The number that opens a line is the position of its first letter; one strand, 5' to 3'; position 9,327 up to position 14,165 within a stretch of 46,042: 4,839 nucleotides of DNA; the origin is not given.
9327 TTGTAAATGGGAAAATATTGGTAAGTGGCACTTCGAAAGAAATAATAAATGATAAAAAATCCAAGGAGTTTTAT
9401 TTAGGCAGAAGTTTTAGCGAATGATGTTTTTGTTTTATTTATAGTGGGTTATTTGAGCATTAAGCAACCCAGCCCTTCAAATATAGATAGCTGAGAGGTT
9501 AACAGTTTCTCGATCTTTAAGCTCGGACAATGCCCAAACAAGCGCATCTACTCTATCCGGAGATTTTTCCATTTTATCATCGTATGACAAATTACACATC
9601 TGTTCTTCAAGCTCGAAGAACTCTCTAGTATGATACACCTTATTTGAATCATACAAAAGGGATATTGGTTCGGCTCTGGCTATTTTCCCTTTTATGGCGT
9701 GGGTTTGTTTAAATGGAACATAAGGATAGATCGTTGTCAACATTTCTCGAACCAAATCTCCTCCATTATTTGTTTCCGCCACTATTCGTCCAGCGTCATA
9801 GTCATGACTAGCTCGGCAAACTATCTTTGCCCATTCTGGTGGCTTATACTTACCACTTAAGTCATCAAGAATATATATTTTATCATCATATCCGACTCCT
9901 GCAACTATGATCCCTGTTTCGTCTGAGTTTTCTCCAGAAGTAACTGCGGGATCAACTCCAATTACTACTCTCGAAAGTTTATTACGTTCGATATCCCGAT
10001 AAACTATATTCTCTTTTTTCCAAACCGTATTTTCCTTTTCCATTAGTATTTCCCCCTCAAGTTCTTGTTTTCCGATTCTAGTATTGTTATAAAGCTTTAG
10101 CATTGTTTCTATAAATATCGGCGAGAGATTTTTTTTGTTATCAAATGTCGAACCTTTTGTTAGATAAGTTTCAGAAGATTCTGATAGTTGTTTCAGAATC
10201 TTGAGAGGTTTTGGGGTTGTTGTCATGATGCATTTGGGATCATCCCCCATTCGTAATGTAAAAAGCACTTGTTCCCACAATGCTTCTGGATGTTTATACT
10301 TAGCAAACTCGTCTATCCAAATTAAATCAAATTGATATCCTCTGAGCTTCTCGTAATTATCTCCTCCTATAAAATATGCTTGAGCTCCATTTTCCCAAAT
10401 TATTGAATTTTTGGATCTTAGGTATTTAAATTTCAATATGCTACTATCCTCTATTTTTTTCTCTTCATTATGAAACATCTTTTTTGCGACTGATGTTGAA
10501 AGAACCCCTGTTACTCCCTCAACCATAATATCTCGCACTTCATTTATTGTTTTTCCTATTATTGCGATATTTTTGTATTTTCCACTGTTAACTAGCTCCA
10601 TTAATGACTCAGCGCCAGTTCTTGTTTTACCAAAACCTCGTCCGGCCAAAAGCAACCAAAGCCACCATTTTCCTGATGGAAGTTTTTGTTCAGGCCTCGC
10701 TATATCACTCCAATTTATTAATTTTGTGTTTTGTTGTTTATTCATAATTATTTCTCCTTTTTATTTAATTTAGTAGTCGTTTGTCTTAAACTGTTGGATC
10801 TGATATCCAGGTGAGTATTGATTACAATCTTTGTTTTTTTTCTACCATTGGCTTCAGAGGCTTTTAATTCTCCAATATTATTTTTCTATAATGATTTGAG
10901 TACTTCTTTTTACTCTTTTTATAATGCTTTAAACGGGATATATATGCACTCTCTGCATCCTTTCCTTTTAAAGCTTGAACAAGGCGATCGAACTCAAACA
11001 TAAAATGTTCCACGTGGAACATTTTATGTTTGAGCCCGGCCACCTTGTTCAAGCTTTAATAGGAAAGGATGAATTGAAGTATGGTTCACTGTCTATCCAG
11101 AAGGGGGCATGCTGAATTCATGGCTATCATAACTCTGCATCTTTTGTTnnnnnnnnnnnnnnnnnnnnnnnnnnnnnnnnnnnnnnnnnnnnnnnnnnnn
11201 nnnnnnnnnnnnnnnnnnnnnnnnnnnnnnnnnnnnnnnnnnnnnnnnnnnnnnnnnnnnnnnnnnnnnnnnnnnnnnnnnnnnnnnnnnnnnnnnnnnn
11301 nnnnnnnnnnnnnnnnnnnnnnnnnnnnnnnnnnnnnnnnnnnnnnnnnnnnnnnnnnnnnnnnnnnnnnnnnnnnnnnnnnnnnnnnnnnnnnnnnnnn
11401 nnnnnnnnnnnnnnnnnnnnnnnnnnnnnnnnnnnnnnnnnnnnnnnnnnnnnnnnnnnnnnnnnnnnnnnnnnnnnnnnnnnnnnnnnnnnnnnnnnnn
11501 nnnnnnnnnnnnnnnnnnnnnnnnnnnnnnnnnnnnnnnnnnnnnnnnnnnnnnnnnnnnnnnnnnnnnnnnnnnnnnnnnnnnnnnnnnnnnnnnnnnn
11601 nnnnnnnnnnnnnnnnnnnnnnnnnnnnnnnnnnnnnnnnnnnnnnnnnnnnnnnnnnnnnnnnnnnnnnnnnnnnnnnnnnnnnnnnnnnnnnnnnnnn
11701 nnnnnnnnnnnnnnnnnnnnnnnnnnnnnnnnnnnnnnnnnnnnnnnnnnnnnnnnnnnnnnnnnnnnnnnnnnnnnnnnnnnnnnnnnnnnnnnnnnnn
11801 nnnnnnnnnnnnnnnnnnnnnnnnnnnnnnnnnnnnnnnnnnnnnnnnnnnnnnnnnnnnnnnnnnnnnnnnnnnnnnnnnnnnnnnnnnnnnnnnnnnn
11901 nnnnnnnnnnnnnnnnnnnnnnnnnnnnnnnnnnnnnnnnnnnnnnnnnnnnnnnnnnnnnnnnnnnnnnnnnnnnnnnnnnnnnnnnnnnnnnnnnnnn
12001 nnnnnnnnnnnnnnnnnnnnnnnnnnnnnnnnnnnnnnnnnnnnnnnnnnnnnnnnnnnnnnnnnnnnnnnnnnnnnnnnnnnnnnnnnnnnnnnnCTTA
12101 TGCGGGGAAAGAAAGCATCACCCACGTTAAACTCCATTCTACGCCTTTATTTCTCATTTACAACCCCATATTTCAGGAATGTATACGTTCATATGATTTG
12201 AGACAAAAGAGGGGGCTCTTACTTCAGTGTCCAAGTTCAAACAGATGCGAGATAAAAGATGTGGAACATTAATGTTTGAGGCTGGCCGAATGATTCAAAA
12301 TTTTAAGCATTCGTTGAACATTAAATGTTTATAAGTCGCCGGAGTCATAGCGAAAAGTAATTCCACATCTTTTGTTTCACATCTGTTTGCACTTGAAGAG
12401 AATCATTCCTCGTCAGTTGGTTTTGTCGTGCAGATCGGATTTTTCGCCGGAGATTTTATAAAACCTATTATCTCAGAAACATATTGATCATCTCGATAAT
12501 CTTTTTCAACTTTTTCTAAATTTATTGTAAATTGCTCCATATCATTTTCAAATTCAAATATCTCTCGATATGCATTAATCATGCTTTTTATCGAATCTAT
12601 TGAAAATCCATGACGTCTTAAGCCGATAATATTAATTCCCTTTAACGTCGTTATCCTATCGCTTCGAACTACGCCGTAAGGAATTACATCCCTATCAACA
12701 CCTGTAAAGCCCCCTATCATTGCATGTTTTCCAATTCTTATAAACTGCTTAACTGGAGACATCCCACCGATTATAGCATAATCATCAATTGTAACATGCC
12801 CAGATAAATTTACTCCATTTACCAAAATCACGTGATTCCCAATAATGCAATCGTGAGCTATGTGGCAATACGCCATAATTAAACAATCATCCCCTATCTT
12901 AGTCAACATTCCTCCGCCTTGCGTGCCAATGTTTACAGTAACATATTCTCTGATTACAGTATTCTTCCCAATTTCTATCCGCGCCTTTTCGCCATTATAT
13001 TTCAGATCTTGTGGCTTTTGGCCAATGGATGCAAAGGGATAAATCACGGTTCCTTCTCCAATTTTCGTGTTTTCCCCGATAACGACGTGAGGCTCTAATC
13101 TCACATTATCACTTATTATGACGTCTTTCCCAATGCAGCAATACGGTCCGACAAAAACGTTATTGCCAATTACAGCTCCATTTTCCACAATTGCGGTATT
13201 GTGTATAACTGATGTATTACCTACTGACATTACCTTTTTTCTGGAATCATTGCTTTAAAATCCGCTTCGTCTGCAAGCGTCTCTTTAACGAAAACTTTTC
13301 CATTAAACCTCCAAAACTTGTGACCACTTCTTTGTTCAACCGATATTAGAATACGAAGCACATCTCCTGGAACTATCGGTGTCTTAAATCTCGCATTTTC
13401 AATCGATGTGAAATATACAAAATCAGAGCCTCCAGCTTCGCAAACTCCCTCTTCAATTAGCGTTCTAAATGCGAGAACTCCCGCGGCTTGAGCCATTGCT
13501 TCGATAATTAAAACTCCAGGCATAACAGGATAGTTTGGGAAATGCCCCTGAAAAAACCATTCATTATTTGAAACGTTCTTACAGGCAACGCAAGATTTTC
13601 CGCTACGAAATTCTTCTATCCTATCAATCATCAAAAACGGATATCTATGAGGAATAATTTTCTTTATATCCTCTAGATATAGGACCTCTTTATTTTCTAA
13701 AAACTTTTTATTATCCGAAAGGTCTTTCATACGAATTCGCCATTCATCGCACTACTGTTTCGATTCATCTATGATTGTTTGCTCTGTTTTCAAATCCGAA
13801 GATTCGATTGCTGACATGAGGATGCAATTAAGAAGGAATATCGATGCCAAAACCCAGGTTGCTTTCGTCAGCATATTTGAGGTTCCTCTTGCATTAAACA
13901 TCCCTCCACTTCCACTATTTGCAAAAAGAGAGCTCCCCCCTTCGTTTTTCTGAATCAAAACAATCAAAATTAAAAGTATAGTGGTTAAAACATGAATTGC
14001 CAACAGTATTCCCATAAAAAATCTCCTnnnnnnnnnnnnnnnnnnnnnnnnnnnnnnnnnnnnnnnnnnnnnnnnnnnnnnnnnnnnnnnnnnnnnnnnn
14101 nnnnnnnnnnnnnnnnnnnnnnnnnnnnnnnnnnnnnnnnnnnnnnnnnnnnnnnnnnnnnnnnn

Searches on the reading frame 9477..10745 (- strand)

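Call 6: search_protein_families(library=ncbifam, proteins=[window:9477-10745:-])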
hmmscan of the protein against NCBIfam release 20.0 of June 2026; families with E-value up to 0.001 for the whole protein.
window:9477-10745:- (422 aa): 1 family
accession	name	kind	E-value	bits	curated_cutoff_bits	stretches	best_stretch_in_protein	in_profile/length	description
TIGR01630.1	psiM2_ORF9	equivalog_domain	0.00015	22.3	41.65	1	275-409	1-140/142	phage terminase large subunit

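Call 16: search_protein_families(library=pfam, max_evalue=0.00001, proteins=[window:9477-10745:-])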
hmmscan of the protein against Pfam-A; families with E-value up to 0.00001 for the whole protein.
window:9477-10745:- (422 aa): 3 families
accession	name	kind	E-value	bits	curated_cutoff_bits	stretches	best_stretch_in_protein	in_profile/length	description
PF03237.21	Terminase_6N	-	3.8e-25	89.2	22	1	32-247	2-213/215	Terminase large subunit, T4likevirus-type, N-terminal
PF17289.8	Terminase_6C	-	8.1e-18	65.3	22.6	1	262-408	1-154/155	Terminase RNaseH-like domain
PF04466.19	Terminase_3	-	1.5e-06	28.4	23.2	0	96-180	54-139/201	Phage terminase large subunit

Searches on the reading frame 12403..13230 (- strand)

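Call 11: search_protein_families(library=ncbifam, max_evalue=1e-10, proteins=[window:12403-13230:-])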
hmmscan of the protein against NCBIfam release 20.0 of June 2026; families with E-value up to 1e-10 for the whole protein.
window:12403-13230:- (275 aa): 5 families
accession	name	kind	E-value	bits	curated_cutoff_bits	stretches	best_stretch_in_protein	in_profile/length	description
NF003657.0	PRK05289.1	equivalog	1.5e-101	339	226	1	6-267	3-260/264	acyl-ACP--UDP-N-acetylglucosamine O-acyltransferase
TIGR01852.1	lipid_A_lpxA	equivalog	5.6e-96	320.7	231.05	1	9-267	1-254/254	acyl-ACP--UDP-N-acetylglucosamine O-acyltransferase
TIGR03570.1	NeuD_NnaD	subfamily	8e-26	90.9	160.8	1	84-188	99-196/202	NeuD/PglB/VioB family sugar acetyltransferase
NF002060.0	PRK00892.1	subfamily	2.2e-25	89.5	207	1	3-187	116-305/345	UDP-3-O-(3-hydroxymyristoyl)glucosamine N-acyltransferase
TIGR01853.1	lipid_A_lpxD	equivalog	1.8e-24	86.3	242.5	1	3-185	107-294/325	UDP-3-O-(3-hydroxymyristoyl)glucosamine N-acyltransferase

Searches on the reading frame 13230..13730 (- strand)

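Call 11: search_protein_families(library=ncbifam, max_evalue=1e-10, proteins=[window:13230-13730:-])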
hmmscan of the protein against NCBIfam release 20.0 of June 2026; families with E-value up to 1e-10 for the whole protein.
window:13230-13730:- (166 aa): 4 families
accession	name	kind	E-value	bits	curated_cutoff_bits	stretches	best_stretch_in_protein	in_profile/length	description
NF000582.1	PRK00006.1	equivalog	2.2e-49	166.9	113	1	20-161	3-136/137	3-hydroxyacyl-ACP dehydratase FabZ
NF009667.0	PRK13188.1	equivalog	3.2e-48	164.6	465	1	11-165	315-462/464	bifunctional UDP-3-O-[3-hydroxymyristoyl] N-acetylglucosamine deacetylase/3-hydroxyacyl-ACP dehydratase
TIGR01750.1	fabZ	equivalog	4.5e-48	162.7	155.15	1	19-162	3-141/141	3-hydroxyacyl-ACP dehydratase FabZ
NF058663.1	cispen_cyc_AmcE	equivalog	2e-17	63.6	140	1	17-153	4-133/153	cispentacin biosynthesis cyclizing decarboxylase AmcE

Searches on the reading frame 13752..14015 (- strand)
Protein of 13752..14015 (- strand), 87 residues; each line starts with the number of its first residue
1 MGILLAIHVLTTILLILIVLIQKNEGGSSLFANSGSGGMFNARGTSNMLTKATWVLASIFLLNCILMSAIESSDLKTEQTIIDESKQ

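Call 17: search_protein_families(library=pfam, max_evalue=0.00001, proteins=[window:13752-14015:-])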
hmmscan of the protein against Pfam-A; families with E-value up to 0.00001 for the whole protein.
window:13752-14015:- (87 aa): 1 family
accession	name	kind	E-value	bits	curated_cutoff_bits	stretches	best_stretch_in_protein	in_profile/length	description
PF03840.19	SecG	-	5e-17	62.2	29.2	1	3-69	1-69/70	Preprotein translocase SecG subunit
